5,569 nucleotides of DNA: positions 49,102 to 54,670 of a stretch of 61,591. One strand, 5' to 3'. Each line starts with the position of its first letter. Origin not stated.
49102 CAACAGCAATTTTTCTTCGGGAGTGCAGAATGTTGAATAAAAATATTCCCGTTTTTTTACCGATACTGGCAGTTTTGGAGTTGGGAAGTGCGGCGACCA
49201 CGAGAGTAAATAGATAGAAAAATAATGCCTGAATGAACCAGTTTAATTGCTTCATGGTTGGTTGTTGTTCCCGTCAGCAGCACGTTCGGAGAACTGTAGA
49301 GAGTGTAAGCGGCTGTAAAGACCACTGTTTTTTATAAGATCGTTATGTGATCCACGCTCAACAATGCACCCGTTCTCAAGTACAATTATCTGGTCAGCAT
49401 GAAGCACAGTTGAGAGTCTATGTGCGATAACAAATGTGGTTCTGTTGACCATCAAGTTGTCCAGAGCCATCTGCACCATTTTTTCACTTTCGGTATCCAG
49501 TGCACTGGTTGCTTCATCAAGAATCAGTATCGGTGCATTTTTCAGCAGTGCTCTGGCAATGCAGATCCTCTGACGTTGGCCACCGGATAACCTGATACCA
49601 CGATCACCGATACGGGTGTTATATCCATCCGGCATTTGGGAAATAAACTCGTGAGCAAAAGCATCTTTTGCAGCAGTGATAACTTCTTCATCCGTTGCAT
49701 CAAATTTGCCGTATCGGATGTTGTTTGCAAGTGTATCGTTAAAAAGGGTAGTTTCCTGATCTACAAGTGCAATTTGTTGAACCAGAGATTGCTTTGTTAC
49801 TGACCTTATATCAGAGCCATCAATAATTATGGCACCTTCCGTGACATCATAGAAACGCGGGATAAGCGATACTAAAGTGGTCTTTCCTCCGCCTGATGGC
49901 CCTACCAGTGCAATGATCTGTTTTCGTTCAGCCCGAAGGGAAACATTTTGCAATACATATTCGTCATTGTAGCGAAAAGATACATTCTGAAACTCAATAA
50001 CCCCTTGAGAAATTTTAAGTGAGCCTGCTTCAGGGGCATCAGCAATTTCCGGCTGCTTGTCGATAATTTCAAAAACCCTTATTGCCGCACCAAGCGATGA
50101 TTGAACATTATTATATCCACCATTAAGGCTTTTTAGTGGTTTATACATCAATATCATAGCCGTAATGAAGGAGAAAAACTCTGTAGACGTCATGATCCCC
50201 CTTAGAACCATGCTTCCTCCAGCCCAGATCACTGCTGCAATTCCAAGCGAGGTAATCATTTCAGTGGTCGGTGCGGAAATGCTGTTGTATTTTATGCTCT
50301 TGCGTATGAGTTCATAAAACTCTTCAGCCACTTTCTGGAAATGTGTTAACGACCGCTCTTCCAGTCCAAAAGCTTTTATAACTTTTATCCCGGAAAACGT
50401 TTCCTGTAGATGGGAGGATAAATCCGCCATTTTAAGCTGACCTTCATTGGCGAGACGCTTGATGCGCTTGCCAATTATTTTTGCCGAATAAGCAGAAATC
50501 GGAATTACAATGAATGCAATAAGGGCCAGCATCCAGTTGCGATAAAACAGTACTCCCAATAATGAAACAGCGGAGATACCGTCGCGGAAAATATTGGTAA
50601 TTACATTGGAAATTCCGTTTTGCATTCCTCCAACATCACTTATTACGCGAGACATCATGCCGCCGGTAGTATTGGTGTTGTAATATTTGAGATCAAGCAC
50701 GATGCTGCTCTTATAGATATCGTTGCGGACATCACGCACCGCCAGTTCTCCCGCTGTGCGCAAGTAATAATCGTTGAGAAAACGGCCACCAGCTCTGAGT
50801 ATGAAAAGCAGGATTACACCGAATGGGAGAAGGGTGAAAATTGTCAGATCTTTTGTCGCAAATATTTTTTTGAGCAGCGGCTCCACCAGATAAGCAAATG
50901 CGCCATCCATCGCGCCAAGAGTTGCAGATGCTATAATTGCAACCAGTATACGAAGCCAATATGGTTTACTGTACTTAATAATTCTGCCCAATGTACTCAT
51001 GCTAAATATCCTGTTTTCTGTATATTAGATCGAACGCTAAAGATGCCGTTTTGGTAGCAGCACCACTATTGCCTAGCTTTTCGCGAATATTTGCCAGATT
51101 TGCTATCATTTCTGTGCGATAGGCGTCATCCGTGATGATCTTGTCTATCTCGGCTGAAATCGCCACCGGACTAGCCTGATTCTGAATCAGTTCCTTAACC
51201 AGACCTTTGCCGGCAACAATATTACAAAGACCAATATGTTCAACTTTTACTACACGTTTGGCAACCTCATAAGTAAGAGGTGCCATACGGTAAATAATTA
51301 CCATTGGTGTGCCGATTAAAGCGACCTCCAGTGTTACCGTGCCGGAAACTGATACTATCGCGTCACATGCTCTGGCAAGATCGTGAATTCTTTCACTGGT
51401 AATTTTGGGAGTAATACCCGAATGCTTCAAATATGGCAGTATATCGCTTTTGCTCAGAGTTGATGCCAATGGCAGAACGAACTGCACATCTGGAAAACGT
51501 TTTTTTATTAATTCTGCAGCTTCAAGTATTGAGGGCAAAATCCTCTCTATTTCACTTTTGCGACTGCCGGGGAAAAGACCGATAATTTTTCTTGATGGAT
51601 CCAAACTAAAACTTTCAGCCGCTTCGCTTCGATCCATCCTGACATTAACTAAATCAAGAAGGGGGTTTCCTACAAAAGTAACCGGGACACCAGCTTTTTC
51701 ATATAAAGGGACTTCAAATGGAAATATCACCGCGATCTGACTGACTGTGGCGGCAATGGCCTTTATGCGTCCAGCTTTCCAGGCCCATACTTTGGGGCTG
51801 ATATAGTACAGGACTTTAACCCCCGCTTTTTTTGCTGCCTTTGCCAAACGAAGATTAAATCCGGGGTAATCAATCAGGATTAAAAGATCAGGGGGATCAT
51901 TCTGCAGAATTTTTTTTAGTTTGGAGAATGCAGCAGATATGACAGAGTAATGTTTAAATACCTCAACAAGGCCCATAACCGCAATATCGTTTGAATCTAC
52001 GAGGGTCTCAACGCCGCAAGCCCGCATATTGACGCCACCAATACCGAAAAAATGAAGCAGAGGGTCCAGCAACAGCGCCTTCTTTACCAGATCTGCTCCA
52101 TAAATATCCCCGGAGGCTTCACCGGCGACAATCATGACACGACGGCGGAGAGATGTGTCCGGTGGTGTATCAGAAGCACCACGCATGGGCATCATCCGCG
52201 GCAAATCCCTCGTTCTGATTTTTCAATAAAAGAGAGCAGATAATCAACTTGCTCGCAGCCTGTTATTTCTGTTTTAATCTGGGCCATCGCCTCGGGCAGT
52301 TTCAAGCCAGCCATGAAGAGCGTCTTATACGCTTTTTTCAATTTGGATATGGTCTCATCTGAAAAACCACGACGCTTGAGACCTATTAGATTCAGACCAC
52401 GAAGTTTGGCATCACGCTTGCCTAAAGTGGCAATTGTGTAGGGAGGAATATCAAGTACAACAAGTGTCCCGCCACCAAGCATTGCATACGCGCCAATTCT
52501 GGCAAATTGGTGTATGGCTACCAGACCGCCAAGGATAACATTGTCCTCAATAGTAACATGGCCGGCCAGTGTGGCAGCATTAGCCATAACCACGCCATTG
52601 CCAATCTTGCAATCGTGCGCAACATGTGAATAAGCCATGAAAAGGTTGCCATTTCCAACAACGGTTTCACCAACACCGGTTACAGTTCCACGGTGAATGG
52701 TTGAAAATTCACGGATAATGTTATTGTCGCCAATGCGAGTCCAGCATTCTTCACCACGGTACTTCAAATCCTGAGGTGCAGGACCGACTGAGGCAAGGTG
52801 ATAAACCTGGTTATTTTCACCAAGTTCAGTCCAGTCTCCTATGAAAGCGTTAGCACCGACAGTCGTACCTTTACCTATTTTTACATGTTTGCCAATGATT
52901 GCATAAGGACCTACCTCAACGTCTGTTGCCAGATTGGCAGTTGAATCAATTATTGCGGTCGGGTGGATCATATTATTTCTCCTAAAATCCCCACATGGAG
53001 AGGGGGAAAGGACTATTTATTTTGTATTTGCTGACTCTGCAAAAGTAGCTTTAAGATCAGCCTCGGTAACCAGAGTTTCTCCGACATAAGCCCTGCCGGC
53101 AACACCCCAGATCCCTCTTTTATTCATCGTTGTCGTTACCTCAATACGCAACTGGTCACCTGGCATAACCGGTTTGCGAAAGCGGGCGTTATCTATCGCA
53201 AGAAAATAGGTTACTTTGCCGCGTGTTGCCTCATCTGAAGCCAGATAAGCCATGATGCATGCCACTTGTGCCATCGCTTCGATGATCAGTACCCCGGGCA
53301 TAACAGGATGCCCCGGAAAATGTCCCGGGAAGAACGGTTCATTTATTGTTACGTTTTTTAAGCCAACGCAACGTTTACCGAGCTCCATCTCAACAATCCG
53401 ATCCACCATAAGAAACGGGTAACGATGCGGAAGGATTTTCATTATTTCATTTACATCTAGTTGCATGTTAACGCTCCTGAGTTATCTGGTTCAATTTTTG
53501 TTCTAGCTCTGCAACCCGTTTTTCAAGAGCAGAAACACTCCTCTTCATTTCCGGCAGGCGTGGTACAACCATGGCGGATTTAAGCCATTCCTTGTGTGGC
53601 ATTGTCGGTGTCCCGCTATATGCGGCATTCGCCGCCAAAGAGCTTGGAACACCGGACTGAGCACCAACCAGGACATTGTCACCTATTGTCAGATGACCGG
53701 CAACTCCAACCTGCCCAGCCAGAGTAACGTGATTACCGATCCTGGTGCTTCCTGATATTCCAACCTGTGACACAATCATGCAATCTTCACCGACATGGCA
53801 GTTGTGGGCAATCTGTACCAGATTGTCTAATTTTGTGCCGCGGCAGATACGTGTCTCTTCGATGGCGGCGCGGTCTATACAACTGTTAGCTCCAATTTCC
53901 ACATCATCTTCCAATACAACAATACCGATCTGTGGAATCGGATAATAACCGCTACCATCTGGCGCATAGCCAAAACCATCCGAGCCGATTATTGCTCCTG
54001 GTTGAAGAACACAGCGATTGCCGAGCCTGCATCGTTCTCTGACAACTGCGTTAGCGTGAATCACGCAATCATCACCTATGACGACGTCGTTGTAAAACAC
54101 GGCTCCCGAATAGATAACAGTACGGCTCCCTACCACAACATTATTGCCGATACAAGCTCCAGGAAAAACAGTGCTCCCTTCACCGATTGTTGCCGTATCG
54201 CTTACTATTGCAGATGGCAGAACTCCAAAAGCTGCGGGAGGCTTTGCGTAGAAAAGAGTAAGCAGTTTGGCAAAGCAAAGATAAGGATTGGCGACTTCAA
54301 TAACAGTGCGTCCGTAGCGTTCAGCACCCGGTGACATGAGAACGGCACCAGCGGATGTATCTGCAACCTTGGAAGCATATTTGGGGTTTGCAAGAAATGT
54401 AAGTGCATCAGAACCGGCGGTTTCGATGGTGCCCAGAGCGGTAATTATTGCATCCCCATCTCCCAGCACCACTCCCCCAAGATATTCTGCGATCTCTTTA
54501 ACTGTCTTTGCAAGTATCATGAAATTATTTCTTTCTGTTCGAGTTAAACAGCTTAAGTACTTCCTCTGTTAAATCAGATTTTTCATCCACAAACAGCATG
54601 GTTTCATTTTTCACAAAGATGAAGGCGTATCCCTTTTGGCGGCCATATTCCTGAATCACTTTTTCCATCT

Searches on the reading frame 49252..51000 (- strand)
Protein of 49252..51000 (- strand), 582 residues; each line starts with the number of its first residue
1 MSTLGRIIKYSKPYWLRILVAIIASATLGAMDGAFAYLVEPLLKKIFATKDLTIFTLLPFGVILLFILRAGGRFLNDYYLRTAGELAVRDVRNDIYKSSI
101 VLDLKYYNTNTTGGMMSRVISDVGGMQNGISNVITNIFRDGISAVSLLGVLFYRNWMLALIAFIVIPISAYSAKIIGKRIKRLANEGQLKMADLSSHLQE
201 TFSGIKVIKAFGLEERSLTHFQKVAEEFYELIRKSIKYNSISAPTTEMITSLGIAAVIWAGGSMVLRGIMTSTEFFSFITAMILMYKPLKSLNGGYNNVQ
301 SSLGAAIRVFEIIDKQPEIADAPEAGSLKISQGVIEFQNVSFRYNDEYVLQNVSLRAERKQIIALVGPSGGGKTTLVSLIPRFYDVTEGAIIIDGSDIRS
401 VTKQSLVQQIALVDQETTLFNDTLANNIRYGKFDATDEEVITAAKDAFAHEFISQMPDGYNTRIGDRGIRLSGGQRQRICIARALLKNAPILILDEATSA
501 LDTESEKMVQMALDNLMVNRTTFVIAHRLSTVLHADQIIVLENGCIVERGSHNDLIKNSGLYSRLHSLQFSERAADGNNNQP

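Call 22: search_protein_families(library=pfam, proteins=[window:49252-51000:-], max_evalue=0.00001)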
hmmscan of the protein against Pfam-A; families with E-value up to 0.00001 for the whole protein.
window:49252-51000:- (582 aa): 3 families
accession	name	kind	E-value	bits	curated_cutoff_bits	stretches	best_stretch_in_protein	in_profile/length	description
PF00664.28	ABC_membrane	-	7.2e-52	177.2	28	1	19-288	2-273/274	ABC transporter transmembrane region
PF00005.33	ABC_tran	-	4.2e-32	112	25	1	350-499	1-137/137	ABC transporter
PF02463.25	SMC_N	-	2e-07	31.1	40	1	393-540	113-210/220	RecF/RecN/SMC N terminal domain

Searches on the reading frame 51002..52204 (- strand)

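Call 22: search_protein_families(library=pfam, proteins=[window:51002-52204:-], max_evalue=0.00001)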
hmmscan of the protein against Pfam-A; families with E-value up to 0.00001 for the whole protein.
window:51002-52204:- (400 aa): 2 families
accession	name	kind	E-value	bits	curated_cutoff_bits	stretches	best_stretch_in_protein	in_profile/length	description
PF02684.21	LpxB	-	4.5e-99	332.3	22.6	1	23-366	1-348/374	Lipid-A-disaccharide synthetase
PF02350.25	Epimerase_2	-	6.2e-06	25.7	30.6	0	175-304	147-284/347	UDP-N-acetylglucosamine 2-epimerase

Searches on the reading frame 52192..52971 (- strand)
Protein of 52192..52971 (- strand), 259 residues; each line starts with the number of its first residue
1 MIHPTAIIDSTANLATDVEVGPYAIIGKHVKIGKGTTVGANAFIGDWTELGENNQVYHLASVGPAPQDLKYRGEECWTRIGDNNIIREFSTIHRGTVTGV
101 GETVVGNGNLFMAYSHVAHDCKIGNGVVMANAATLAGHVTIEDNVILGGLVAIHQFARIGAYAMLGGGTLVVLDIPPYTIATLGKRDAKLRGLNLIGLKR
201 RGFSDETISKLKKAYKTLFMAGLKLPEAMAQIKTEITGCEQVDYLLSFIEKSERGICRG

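Call 22: search_protein_families(library=pfam, proteins=[window:52192-52971:-], max_evalue=0.00001)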
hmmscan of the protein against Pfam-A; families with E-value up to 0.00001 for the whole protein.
window:52192-52971:- (259 aa): 3 families
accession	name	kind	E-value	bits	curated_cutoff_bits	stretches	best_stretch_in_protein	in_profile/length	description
PF13720.11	Acetyltransf_11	-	2.1e-28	99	24.5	1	174-257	1-82/82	Udp N-acetylglucosamine O-acyltransferase; Domain 2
PF00132.30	Hexapep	-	7.1e-26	89.2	27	1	103-136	2-35/36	Bacterial transferase hexapeptide (six repeats)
PF25084.1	LbH_EIF2B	-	2.7e-08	34.2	54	0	88-153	14-99/105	EIF2B subunit epsilon LbH domain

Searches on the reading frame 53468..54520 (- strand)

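Call 22: search_protein_families(library=pfam, proteins=[window:53468-54520:-], max_evalue=0.00001)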
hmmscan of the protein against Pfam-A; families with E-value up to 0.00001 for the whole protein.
window:53468-54520:- (350 aa): 4 families
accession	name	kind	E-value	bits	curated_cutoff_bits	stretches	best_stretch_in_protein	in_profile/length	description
PF00132.30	Hexapep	-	2e-29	100.5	27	2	145-179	1-35/36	Bacterial transferase hexapeptide (six repeats)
PF04613.19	LpxD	-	7.2e-20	71.1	30.8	1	23-89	1-70/70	UDP-3-O-[3-hydroxymyristoyl] glucosamine N-acyltransferase, LpxD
PF25084.1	LbH_EIF2B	-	3.5e-13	49.9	54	1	104-180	22-95/105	EIF2B subunit epsilon LbH domain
PF14602.12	Hexapep_2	-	3.3e-08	33.5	27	0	277-292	2-17/34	Hexapeptide repeat of succinyl-transferase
